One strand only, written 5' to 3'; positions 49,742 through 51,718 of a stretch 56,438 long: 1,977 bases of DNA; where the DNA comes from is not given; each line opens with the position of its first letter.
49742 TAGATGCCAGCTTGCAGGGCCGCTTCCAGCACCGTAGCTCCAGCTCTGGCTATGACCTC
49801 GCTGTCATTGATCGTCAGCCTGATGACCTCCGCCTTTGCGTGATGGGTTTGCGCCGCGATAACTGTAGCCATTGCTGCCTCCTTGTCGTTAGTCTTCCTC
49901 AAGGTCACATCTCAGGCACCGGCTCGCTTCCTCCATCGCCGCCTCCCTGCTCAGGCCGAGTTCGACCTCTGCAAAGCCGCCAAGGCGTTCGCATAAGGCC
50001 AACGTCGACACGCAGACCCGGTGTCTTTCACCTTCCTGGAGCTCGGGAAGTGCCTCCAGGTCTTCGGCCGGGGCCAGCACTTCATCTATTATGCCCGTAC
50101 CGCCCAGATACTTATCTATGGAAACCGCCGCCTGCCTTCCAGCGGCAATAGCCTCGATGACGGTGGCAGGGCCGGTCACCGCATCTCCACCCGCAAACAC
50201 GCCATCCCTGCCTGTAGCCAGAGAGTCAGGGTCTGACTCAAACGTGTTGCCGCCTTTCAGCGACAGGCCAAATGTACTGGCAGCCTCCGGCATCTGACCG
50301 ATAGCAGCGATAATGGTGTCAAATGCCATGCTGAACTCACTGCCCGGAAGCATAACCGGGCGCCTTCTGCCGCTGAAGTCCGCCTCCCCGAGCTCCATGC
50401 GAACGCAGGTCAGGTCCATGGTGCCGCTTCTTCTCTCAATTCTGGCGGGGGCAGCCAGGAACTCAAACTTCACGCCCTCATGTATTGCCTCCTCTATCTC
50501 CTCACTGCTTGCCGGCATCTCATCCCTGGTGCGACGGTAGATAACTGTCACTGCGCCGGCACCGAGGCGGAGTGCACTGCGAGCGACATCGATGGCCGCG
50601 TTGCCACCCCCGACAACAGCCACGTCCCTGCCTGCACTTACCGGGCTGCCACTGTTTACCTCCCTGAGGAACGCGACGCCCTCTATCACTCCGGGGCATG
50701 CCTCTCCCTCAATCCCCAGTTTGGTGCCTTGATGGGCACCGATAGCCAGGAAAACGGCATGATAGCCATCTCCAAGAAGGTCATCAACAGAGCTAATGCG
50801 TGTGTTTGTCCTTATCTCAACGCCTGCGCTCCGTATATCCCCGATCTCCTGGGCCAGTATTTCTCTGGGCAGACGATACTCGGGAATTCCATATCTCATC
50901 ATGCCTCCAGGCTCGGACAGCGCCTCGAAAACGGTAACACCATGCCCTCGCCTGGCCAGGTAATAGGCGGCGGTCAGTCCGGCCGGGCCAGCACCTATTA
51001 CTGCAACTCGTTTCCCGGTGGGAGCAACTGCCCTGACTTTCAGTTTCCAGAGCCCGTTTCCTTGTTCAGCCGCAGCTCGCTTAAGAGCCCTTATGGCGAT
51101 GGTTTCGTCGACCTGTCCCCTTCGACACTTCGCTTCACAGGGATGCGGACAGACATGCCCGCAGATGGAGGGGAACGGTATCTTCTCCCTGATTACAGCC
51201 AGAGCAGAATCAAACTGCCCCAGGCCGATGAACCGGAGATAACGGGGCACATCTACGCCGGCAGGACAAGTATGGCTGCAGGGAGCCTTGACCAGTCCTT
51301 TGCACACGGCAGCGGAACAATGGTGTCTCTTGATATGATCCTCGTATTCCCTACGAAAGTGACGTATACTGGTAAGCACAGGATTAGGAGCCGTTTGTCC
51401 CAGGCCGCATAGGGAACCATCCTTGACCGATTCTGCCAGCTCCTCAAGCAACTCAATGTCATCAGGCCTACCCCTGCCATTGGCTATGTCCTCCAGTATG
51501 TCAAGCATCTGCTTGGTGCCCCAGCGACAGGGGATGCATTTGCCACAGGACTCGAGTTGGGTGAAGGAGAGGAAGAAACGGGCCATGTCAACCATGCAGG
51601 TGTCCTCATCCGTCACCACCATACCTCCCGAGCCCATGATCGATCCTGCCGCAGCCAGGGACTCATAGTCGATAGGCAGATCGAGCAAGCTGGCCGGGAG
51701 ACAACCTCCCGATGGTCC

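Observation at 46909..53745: Formate dehydrogenase operon with a NuoF::GltD fusion: candidate NAD(P)H-linked or bifurcating FDH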

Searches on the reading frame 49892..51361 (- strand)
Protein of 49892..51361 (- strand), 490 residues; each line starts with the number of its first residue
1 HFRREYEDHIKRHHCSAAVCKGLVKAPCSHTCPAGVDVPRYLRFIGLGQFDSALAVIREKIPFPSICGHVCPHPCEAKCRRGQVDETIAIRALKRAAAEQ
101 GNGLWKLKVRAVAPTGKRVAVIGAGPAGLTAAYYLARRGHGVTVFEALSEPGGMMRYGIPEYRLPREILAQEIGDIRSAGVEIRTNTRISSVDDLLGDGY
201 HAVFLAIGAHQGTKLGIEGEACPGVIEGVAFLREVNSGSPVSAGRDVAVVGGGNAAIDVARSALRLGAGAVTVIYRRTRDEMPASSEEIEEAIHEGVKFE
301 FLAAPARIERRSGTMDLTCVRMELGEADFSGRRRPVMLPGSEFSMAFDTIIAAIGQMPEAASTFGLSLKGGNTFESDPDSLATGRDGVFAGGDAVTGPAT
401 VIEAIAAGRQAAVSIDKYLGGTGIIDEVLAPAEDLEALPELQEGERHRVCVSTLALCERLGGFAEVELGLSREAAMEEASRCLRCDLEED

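Call 28: search_solved_structures(query=window:49892-51361:-, max_evalue=1e-30, show_alignments=3)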
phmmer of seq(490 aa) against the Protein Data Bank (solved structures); distinct sequences matched with E-value up to 1e-30: 12.
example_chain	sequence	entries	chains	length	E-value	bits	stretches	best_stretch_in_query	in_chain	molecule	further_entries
9bov_A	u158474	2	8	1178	3.3e-123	415.6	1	21-486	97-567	Molybdopterin oxidoreductase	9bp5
9n5u_A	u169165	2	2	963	6.7e-121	408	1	26-422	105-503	NfnA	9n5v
8oh5_C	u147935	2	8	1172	7.6e-111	374.8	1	21-486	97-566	Formate dehydrogenase-O, major subunit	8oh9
4ylf_B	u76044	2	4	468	1.3e-89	304.9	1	27-421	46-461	Dihydropyrimidine dehydrogenase subunit A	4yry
5jca_L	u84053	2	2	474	1.2e-83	285.1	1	26-420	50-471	NADH-dependent Ferredoxin:NADP Oxidoreductase (NfnI) subunit alpha | NADH-dependent Ferredoxin:NADP Oxidoreductase subunit alpha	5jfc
5vj7_A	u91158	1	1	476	4.4e-73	250.3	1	26-422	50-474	Oxidoreductase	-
6s6s_G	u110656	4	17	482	1.6e-54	189.1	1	28-419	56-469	Glutamate synthase [NADPH] small chain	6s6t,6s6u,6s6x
2vdc_G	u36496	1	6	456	4.9e-54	187.5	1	27-419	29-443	GLUTAMATE SYNTHASE [NADPH] SMALL CHAIN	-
7mfm_I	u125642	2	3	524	2.1e-41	145.9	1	30-425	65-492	Glutamate synthase (NADPH) small chain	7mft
1h7x_A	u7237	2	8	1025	6.6e-32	114.5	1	19-420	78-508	DIHYDROPYRIMIDINE DEHYDROGENASE | Dihydropyrimidine dehydrogenase [NADP(+)]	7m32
7m31_A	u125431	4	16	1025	6.6e-32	114.5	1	19-420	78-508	Dihydropyrimidine dehydrogenase [NADP(+)]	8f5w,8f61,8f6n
1gt8_A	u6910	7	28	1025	6.6e-32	114.5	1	19-420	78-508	DIHYDROPYRIMIDINE DEHYDROGENASE | Dihydropyrimidine dehydrogenase [NADP(+)]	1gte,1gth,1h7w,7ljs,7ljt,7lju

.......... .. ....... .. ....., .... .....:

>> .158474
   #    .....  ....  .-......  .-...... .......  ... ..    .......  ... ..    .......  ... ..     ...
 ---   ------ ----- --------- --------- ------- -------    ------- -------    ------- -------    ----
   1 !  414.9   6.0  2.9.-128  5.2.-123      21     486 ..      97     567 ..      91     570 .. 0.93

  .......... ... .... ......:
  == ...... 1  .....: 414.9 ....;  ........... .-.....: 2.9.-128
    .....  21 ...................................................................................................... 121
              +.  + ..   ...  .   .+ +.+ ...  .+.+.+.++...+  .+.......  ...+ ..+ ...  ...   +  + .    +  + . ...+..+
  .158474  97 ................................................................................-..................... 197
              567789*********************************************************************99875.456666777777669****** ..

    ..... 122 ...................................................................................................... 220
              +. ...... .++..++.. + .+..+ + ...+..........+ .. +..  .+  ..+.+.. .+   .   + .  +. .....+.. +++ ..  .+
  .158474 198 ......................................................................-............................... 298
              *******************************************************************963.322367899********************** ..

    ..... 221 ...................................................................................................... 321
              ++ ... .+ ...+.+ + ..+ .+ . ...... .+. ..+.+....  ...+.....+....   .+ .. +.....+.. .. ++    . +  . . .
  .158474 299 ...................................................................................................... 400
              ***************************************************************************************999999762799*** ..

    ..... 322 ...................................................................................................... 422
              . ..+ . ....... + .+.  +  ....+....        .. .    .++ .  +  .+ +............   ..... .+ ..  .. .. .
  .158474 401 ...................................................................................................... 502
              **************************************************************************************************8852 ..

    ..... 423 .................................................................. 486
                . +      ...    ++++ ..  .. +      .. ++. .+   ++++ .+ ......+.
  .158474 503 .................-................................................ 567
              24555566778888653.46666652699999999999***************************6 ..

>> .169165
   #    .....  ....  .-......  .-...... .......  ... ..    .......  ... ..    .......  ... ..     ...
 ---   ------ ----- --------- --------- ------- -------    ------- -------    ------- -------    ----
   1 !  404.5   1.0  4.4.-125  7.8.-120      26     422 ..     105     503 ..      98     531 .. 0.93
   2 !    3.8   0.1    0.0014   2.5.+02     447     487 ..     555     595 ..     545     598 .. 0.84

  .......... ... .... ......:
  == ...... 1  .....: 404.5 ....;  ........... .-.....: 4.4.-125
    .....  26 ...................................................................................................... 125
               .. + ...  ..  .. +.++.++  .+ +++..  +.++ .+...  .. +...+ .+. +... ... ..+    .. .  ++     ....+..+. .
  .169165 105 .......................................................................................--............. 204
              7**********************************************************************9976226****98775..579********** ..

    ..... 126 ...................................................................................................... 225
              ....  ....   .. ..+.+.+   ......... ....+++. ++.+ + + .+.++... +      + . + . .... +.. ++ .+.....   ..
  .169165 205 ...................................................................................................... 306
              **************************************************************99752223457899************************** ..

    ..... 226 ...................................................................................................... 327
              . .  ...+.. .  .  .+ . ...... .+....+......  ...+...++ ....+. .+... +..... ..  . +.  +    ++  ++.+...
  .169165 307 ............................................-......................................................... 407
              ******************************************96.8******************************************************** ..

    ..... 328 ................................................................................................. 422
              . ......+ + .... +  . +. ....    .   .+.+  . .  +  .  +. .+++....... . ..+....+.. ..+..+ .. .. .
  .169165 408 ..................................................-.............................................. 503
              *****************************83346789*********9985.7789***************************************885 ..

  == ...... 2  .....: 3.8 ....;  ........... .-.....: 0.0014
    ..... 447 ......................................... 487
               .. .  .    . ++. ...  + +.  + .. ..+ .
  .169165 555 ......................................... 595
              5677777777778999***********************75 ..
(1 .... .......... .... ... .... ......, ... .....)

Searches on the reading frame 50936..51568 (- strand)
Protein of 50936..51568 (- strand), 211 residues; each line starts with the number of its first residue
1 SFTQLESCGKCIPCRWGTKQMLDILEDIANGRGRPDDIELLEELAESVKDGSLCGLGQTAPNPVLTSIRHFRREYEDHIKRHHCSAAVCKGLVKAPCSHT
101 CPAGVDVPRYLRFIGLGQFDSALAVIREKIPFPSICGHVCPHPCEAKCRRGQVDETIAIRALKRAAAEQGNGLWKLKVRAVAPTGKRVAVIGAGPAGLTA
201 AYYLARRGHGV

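Call 48: find_related_loci(query=A2, collection=genome_contigs, flank=6000)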
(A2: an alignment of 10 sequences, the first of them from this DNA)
Query A2 (211 aa) in genome_contigs; peptide patterns used: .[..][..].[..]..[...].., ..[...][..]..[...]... (x = any residue, [..] = any of these).
600 stretches matched a pattern (row limit reached: there are more); 431 encode a relative of the query (tblastn E <= 1e-3); the best 80 are kept; 80 distinct loci.
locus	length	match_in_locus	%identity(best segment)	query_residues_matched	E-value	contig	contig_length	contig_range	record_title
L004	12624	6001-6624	70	1-208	5e-98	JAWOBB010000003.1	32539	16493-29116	MAG: Dehalococcoidia bacterium isolate BLK2-2.bin.24 k191_977385, whole genome shotgun sequence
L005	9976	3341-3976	57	1-211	1e-77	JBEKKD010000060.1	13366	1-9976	MAG: Armatimonadota bacterium isolate SPRUCE 339 SPRUCE_339_60, whole genome shotgun sequence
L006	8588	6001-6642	53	1-211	2e-76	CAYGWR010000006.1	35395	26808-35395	MAG TPA_asm: uncultured Dehalococcoidia bacterium isolate ERP119294_co1_277 genome assembly, contig: NODE_1292_length_35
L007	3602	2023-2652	56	1-209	9e-75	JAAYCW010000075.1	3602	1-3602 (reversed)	MAG: Actinomycetota bacterium isolate AS06rmzACSIP_50 98175_AS06, whole genome shotgun sequence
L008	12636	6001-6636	56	1-211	2e-74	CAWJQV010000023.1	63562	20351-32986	MAG: uncultured delta proteobacterium isolate MFD02979.bin.2.153 genome assembly, contig: contig_25483, whole genome sho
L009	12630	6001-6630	52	1-209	6e-72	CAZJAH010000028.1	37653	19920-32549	MAG TPA_asm: uncultured Hyphomicrobiales bacterium isolate SRP252850_co1_147 genome assembly, contig: NODE_1724_length_3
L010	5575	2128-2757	51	1-209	1e-71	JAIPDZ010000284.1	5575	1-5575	MAG: Deltaproteobacteria bacterium isolate Tobar14m-G14 Tobar14m-20mill-C2178, whole genome shotgun sequence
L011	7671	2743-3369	52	1-209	9e-71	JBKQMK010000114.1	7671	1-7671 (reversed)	MAG: Desulfomonilaceae bacterium isolate LABRr1A1B1C__bin_124 LABRr1A1B1C_000000049395, whole genome shotgun sequence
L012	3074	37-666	52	1-209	4e-70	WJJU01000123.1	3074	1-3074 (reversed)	MAG: Chitinivibrionales bacterium isolate RBin_299 k141_699861, whole genome shotgun sequence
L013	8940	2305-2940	49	1-211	1e-68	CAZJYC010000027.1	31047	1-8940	MAG TPA_asm: uncultured Eubacteriales bacterium isolate binchicken_co327_166 genome assembly, contig: NODE_213_length_31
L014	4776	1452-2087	50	2-211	4e-67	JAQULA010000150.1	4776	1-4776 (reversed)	MAG: Candidatus Omnitrophota bacterium isolate STD1_12 NODE_71537_length_4776_cov_3.827490_Sandtown_D1, whole genome sho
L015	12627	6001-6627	50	2-209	8e-66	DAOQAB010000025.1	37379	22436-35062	MAG TPA_asm: Prolixibacteraceae bacterium isolate AMR_MDS_1273 NODE_1003_length_37379_cov_6.437681, whole genome shotgun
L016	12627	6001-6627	46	6-211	4e-65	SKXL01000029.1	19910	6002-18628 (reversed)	MAG: Balneolales bacterium isolate CSSed162cmB_239 CSSed16-2cmB-6090, whole genome shotgun sequence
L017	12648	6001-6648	44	1-209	5e-64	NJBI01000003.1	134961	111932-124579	MAG: Promethearchaeota archaeon Loki_b31 58, whole genome shotgun sequence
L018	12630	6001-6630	48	2-211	5e-63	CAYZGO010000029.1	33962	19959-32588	MAG TPA_asm: uncultured Anaerolineales bacterium isolate binchicken_co100_350 genome assembly, contig: NODE_1869_length_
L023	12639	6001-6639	48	1-211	8e-69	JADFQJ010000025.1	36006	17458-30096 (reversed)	MAG: Bacteroidetes bacterium isolate B79T3L11 B79T3L11_NODE758, whole genome shotgun sequence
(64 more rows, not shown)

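Call 91: search_protein_families(library=pfam, proteins=[L017:7740-8453:+, L017:8457-10037:+, L017:10185-11435:+, L023:7927-8634:+, L023:8653-10233:+], max_evalue=0.00001)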
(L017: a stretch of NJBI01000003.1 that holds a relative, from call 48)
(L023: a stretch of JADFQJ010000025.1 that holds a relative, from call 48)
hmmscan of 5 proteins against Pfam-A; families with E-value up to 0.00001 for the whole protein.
L017:7740-8453:+ (237 aa): 1 family
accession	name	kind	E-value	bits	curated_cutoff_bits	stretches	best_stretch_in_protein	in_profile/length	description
PF13510.11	Fer2_4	-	7.5e-15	55.2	22.8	1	4-78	6-81/82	2Fe-2S iron-sulfur cluster binding domain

L017:8457-10037:+ (526 aa): 1 family
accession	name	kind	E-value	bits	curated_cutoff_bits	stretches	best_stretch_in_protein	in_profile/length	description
PF01645.23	Glu_synthase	-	3.7e-13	49.8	20.4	1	279-403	185-306/369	Conserved region in glutamate synthase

L017:10185-11435:+ (416 aa): 2 families
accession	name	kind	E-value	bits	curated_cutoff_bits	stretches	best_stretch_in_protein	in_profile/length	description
PF00208.27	ELFV_dehydrog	-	5.2e-71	239.6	23.4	1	179-413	1-241/241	Glutamate/Leucine/Phenylalanine/Valine dehydrogenase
PF02812.23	ELFV_dehydrog_N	-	4.6e-53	178.8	25.3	1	34-160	2-128/129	Glu/Leu/Phe/Val dehydrogenase, dimerisation domain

L023:7927-8634:+ (235 aa): 4 families
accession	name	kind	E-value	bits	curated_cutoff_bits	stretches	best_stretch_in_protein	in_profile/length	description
PF13510.11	Fer2_4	-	1.6e-15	57.4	22.8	1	2-77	5-81/82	2Fe-2S iron-sulfur cluster binding domain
PF12838.12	Fer4_7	-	1.7e-07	32.1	27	1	121-175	1-50/52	4Fe-4S dicluster domain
PF14697.11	Fer4_21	-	4e-06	27.3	35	1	120-176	6-54/59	4Fe-4S dicluster domain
PF22117.2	Fer4_Nqo3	-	6.8e-06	26.6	27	1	119-176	8-64/67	NADH-quinone oxidoreductase subunit 3, ferredoxin-like domain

L023:8653-10233:+ (526 aa): 1 family
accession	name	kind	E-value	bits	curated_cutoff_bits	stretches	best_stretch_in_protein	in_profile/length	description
PF01645.23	Glu_synthase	-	5.5e-08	32.8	20.4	0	279-400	185-303/369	Conserved region in glutamate synthase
